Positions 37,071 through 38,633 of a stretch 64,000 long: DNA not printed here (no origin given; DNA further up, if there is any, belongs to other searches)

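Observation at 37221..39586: Translationally coupled AAA+ ATPase (Vps4/CDC48-like) and TPR membrane protein pair: candidate uncharacterised two-gene system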

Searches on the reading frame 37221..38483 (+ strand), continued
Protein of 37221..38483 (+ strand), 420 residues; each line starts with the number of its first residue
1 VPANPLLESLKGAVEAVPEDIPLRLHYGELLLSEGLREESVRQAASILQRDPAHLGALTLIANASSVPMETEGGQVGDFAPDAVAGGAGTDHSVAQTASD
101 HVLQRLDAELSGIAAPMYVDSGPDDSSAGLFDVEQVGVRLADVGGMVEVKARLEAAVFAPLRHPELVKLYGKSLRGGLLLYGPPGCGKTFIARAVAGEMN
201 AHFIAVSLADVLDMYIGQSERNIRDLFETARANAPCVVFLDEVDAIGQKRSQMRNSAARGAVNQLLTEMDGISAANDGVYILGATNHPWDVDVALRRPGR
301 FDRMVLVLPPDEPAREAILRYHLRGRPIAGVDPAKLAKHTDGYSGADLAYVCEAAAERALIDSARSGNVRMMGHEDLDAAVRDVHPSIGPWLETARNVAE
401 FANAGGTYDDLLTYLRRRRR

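Call 86: search_protein_families(library=pfam, proteins=[L037:6755-11215:+, L039:6500-10900:+, L076:10867-11340:+, L081:10837-11310:+, L092:11242-12507:+, L092:12470-13537:+], max_evalue=0.0001)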
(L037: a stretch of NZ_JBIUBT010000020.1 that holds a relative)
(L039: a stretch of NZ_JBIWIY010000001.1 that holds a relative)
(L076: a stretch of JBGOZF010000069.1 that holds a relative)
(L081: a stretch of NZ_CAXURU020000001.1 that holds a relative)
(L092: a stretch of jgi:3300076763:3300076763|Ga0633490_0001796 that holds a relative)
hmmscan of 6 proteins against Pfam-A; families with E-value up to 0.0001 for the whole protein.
L037:6755-11215:+ (1487 aa): 14 families
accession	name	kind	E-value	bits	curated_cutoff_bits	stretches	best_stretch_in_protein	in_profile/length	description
PF00004.35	AAA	-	2e-40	138.7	21.2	1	1243-1372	1-129/131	ATPase family associated with various cellular activities (AAA)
PF13365.12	Trypsin_2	-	1.7e-12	48.7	27.6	1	21-164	1-137/144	Trypsin-like peptidase domain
PF25199.1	nSTAND_NTPase5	-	2.2e-11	44.2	34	1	267-362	43-139/145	Novel STAND NTPase 5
PF13191.12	AAA_16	-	2.1e-09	38.5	32.6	0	245-327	1-88/167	AAA ATPase domain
PF17862.7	AAA_lid_3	-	2.5e-09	37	27.2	1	1396-1431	2-37/45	AAA+ lid domain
PF13401.12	AAA_22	-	4.7e-07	30.6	27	0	1240-1274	5-42/130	AAA domain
PF14559.12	TPR_19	-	5.3e-07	30.3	25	1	1088-1139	14-65/68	Tetratricopeptide repeat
PF01637.24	ATPase_2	-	2.1e-06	28.2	33.2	0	246-292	1-47/225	ATPase domain predominantly from Archaea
PF13424.12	TPR_12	-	2.3e-06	28.2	30.1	0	876-950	2-72/77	Tetratricopeptide repeat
PF20720.3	nSTAND3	-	5.7e-06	26.5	27.2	0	1243-1337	20-98/155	Novel STAND NTPase 3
PF05496.18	RuvB_N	-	9.8e-06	25.9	27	1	1205-1329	6-114/159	Holliday junction DNA helicase RuvB P-loop domain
PF07728.20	AAA_5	-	1.3e-05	25.7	22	0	1243-1277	2-37/139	AAA domain (dynein-related subfamily)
PF14561.12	TPR_20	-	3.4e-05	24.5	25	1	1084-1133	7-56/90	Tetratricopeptide repeat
PF07719.23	TPR_2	-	4.1e-05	23.8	27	0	923-950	1-28/34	Tetratricopeptide repeat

L039:6500-10900:+ (1467 aa): 15 families
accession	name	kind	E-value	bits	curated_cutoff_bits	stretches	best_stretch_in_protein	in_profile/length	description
PF00004.35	AAA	-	8.3e-42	143.2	21.2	1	1223-1353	1-129/131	ATPase family associated with various cellular activities (AAA)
PF01637.24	ATPase_2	-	2.9e-10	40.8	33.2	1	236-281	1-46/225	ATPase domain predominantly from Archaea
PF13401.12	AAA_22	-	4.6e-10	40.4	27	0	1219-1254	4-42/130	AAA domain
PF13365.12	Trypsin_2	-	1.6e-09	39.1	27.6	1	19-160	1-144/144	Trypsin-like peptidase domain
PF17862.7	AAA_lid_3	-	1.6e-08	34.3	27.2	1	1376-1411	1-36/45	AAA+ lid domain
PF13191.12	AAA_16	-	9.7e-08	33.1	32.6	1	235-390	1-124/167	AAA ATPase domain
PF13424.12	TPR_12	-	1.6e-07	31.8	30.1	0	810-886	5-77/77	Tetratricopeptide repeat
PF13238.12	AAA_18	-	2.3e-06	28.5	29.4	0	1224-1266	2-44/128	AAA domain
PF07728.20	AAA_5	-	2.5e-06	28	22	0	1223-1255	2-35/139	AAA domain (dynein-related subfamily)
PF13173.12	AAA_14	-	2.9e-06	27.8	27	0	1223-1291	5-74/129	AAA domain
PF25199.1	nSTAND_NTPase5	-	5.4e-06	26.7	34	0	251-350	37-137/145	Novel STAND NTPase 5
PF24883.2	NPHP3_N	-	2e-05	25.3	24.8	0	1219-1244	21-46/164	Nephrocystin 3, N-terminal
PF13671.12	AAA_33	-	2.6e-05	25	27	0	1224-1250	3-29/143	AAA domain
PF05496.18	RuvB_N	-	3.3e-05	24.1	27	0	1222-1249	35-62/159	Holliday junction DNA helicase RuvB P-loop domain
PF13481.12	AAA_25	-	9.6e-05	22.5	27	0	235-341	11-107/195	AAA domain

L076:10867-11340:+ (158 aa): 0 families

L081:10837-11310:+ (158 aa): 0 families

L092:11242-12507:+ (422 aa): 9 families
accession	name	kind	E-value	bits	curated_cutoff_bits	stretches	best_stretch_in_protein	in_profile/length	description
PF13431.12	TPR_17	-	2.4e-08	34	24.4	0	134-161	4-31/34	Tetratricopeptide repeat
PF07719.23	TPR_2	-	6.3e-08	32.6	27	0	145-175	3-33/34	Tetratricopeptide repeat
PF23914.1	TPR_CcmH_CycH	-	2.7e-07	31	42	0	139-199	46-106/158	Cytochrome c-type biogenesis protein H TPR domain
PF13428.12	TPR_14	-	1.7e-06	28.6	23.5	0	10-49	4-43/44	Tetratricopeptide repeat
PF13432.12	TPR_16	-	3.4e-06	27.8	32.7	0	149-190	3-44/65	Tetratricopeptide repeat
PF00515.34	TPR_1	-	7.3e-06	26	27.8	0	41-74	1-34/34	Tetratricopeptide repeat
PF13414.12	TPR_11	-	9.5e-06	25.7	26.8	0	157-187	8-38/42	TPR repeat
PF13181.12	TPR_8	-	5.4e-05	23.5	25.7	0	116-141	8-33/34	Tetratricopeptide repeat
PF14559.12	TPR_19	-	6.9e-05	23.5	25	0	20-75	4-59/68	Tetratricopeptide repeat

L092:12470-13537:+ (356 aa): 13 families
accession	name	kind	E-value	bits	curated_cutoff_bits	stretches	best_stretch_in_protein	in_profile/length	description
PF13432.12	TPR_16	-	9e-16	58.4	32.7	2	159-215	6-62/65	Tetratricopeptide repeat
PF14559.12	TPR_19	-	1.9e-14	54.1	25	2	16-75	5-64/68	Tetratricopeptide repeat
PF07719.23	TPR_2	-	8.1e-14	51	27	0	36-69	1-34/34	Tetratricopeptide repeat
PF13431.12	TPR_17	-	4.1e-12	45.8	24.4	0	173-193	2-22/34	Tetratricopeptide repeat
PF13428.12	TPR_14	-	3.8e-11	43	23.5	2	5-44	4-43/44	Tetratricopeptide repeat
PF23914.1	TPR_CcmH_CycH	-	8.6e-11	42.4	42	1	28-92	42-106/158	Cytochrome c-type biogenesis protein H TPR domain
PF00515.34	TPR_1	-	6.5e-09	35.7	27.8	0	36-69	1-34/34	Tetratricopeptide repeat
PF13414.12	TPR_11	-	6.8e-08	32.5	26.8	0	168-192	12-36/42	TPR repeat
PF12895.13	ANAPC3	-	4.5e-06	27.3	27.2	1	19-93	6-79/82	Anaphase-promoting complex, cyclosome, subunit 3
PF09295.16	ChAPs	-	1.8e-05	24.4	20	1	9-60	241-292/395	ChAPs (Chs5p-Arf1p-binding proteins)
PF13371.12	TPR_9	-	2.4e-05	24.7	35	0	29-78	22-71/73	Tetratricopeptide repeat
PF13181.12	TPR_8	-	5.5e-05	23.4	25.7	0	37-68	2-33/34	Tetratricopeptide repeat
PF13424.12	TPR_12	-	6.3e-05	23.5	30.1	0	184-237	3-57/77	Tetratricopeptide repeat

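Call 90: search_protein_families(library=padloc, proteins=[L037:6755-11215:+, L039:6500-10900:+, L037:11218-12693:+, L039:10907-12424:+], max_evalue=0.001)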
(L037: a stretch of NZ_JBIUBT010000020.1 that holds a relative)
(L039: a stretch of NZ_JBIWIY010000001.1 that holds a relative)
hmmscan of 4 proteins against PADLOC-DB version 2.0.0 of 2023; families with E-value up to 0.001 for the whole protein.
L037:6755-11215:+ (1487 aa): 11 families
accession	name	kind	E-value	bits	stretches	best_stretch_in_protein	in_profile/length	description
PDLC02196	IetA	-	1.4e-34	118.2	1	1214-1443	97-320/374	-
PDLC02195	IetA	-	9.8e-28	95.5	1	1228-1469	125-362/395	-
PDLC04232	IetA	-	7.5e-25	86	1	1222-1420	98-292/330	-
PDLC04231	IetA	-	5.1e-17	60.5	1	1229-1366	106-240/262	-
PDLC00915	TRIP13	-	5.8e-14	50.2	1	1238-1390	61-226/302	TRIP13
PDLC00914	TRIP13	-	6.8e-12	43.4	1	1295-1453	136-296/302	TRIP13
PDLC02960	RT-Protease_XI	-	3.2e-07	27.7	1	19-173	348-485/506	single gene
PDLC03855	LmuA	-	4.8e-07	27.4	1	20-167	16-166/425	-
PDLC02959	RT-Protease_XI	-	1.6e-06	25.3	1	17-173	348-488/510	single gene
PDLC04140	mad8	-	2.3e-06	25.4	1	1240-1312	27-86/314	mads_8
PDLC02159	Avs1b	-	2.4e-06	23.2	1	16-171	15-164/1924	-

L039:6500-10900:+ (1467 aa): 11 families
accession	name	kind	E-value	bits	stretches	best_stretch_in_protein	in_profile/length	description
PDLC02196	IetA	-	1.7e-37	127.8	1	1191-1407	94-303/374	-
PDLC02195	IetA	-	1.2e-31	108.4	1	1212-1449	129-361/395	-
PDLC04232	IetA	-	3.4e-30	103.6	1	1171-1400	68-291/330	-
PDLC04231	IetA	-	6.7e-18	63.4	1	1204-1359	102-251/262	-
PDLC00915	TRIP13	-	1.3e-15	55.6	1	1216-1377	59-232/302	TRIP13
PDLC00914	TRIP13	-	2.5e-09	35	1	1225-1390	76-252/302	TRIP13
PDLC04140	mad8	-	3.2e-07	28.2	1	1221-1307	28-100/314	mads_8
PDLC02960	RT-Protease_XI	-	4.9e-06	23.8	1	5-164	340-486/506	single gene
PDLC02959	RT-Protease_XI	-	4.5e-05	20.6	1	12-164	345-489/510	single gene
PDLC00169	HamA1|HamA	-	0.00012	18.7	1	15-161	25-170/483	DUF1837 domain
PDLC02159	Avs1b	-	0.00073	14.9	0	17-161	18-164/1924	-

L037:11218-12693:+ (492 aa): 0 families

L039:10907-12424:+ (506 aa): 0 families

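Call 92: find_related_loci(query=A3, collection=viral_contigs, flank=10000)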
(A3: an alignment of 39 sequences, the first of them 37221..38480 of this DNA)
Query A3 (420 aa) in viral_contigs; peptide patterns used: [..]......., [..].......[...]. (x = any residue, [..] = any of these).
298 stretches matched a pattern; 242 encode a relative of the query (tblastn E <= 1e-3); the best 80 are kept; 80 distinct loci.
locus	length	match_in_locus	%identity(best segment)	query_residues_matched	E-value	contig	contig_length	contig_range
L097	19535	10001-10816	38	138-414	2e-66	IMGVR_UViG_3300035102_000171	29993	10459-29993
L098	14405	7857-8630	42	122-381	2e-53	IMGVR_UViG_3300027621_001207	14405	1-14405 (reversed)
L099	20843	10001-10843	37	97-388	4e-49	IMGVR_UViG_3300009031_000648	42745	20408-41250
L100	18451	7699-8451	36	133-389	9e-48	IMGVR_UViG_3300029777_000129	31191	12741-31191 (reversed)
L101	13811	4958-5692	37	137-383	9e-47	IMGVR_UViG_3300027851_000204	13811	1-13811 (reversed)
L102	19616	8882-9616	37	137-383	1e-46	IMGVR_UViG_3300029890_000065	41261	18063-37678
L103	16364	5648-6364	37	137-377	4e-46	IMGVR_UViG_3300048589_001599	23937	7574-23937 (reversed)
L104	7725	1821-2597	35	121-381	7e-46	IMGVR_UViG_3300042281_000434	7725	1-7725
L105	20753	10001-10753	35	133-389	8e-46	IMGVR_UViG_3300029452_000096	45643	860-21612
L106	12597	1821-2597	35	121-381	8e-46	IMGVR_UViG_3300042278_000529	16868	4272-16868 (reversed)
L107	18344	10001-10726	35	140-389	3e-43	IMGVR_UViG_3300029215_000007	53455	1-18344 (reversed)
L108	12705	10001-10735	34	137-388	5e-43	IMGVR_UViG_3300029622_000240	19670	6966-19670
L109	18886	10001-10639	41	142-356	1e-42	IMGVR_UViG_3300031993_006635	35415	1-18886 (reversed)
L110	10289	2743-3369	38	125-323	1e-36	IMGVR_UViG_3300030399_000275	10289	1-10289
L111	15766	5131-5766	37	130-330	3e-36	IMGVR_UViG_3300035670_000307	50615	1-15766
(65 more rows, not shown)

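Call 93: find_homologous_proteins(query=L037:6755-11215:+, max_evalue=1e-30)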
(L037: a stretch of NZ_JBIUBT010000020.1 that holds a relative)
Query L037:6755-11215:+ (1487 aa): 225 proteins with E <= 1e-30 among 8000 candidates; the best 120 are listed.
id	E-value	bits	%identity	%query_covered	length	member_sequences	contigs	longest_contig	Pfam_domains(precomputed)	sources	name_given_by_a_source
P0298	0.0e+0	3280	99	100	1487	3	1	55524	PF13365.13,PF00004.36,PF13401.13,PF05496.19,PF17862.8,PF01637.25,PF07728.21,PF13191.13,PF14559.13,PF13424.13,PF14561.13,PF25199.2,PF20720.4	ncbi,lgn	ncbi:AAA family ATPase [Streptomyces sp. NPDC004069]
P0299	1.6e-264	899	38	65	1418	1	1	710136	PF13173.13,PF13365.13,PF00004.36,PF13401.13,PF13238.13,PF17862.8,PF01637.25,PF07728.21,PF13191.13,PF13374.13,PF25199.2,PF13481.13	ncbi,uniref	ncbi:AAA family ATPase [Streptomyces paradoxus]|uniref:AAA family ATPase n=1 Tax=Streptomyces parado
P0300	2.2e-141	491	35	80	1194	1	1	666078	PF13365.13,PF01637.25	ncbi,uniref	ncbi:trypsin-like peptidase domain-containing protein [Streptomyces chartreusis]|uniref:trypsin-like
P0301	1.5e-137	479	36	63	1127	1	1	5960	PF13365.13,PF13424.13,PF13374.13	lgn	-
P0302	2.2e-137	478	35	65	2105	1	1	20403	PF09976.16,PF00515.35,PF13424.13,PF24885.2,PF13432.13,PF13181.13,PF07719.24,PF13174.13,PF13374.13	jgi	jgi:tetratricopeptide (TPR) repeat protein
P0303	3.3e-134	467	36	62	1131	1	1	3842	PF13365.13,PF13424.13,PF25199.2,PF13191.13,PF13374.13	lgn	-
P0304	4.2e-132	460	35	66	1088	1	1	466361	PF13365.13,PF13424.13,PF24885.2,PF12968.14,PF25199.2,PF13374.13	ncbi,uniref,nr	ncbi:tetratricopeptide repeat protein [Microbispora sp. NEAU-D428]|uniref:tetratricopeptide repeat p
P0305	3.2e-117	411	32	66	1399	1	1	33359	PF10963.15,PF12862.14,PF24615.3,PF09497.16,PF13424.13,PF22927.3,PF13181.13,PF07719.24,PF25199.2,PF13191.13,PF13374.13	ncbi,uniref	ncbi:tetratricopeptide repeat protein [Kineococcus sp. SYSU DK006]|uniref:tetratricopeptide repeat p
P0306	1.2e-115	406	32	65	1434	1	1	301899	PF13431.13,PF00515.35,PF13424.13,PF10144.16,PF04408.30,PF13181.13,PF07719.24,PF25199.2,PF13374.13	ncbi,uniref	ncbi:tetratricopeptide repeat-containing serine protease family protein [Kitasatospora purpeofusca]|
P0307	6.4e-115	404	33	66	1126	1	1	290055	PF13431.13,PF12862.14,PF25058.2,PF24885.2,PF13428.13,PF13374.13,PF07721.21,PF00515.35,PF06798.18,PF13424.13,PF16785.11,PF13181.13,PF12968.14,PF07719.24,PF25199.2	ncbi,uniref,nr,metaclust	ncbi:tetratricopeptide repeat protein [Streptomyces violaceusniger]|uniref:Tetratricopeptide TPR_2 r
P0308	5.2e-112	394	34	65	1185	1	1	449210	PF13365.13,PF00515.35,PF13424.13,PF24885.2,PF07719.24,PF13374.13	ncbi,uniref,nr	ncbi:tetratricopeptide repeat protein [Rhizohabitans arisaemae]|uniref:tetratricopeptide repeat prot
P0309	8.6e-111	390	32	66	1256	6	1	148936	PF13365.13,PF00515.35,PF13424.13,PF24885.2,PF13181.13,PF12968.14,PF07719.24,PF25199.2,PF13374.13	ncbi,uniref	ncbi:tetratricopeptide repeat protein, partial [Streptomyces sp. NPDC127103]|uniref:tetratricopeptid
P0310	1.5e-109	386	33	65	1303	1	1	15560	PF13365.13,PF13414.13,PF00515.35,PF13424.13,PF24885.2,PF13181.13,PF12968.14,PF07719.24,PF25199.2,PF13374.13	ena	-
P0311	3.3e-107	378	33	65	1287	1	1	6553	PF13365.13,PF00515.35,PF13424.13,PF13181.13,PF12968.14,PF07719.24,PF25199.2,PF13374.13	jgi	jgi:tetratricopeptide (TPR) repeat protein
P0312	1.1e-106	376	33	66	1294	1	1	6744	PF13365.13,PF00515.35,PF13424.13,PF13181.13,PF12968.14,PF07719.24,PF25199.2,PF13374.13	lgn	-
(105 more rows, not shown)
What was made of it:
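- The fusion is rare within a very large Trypsin-STAND-TPR family (call 93).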
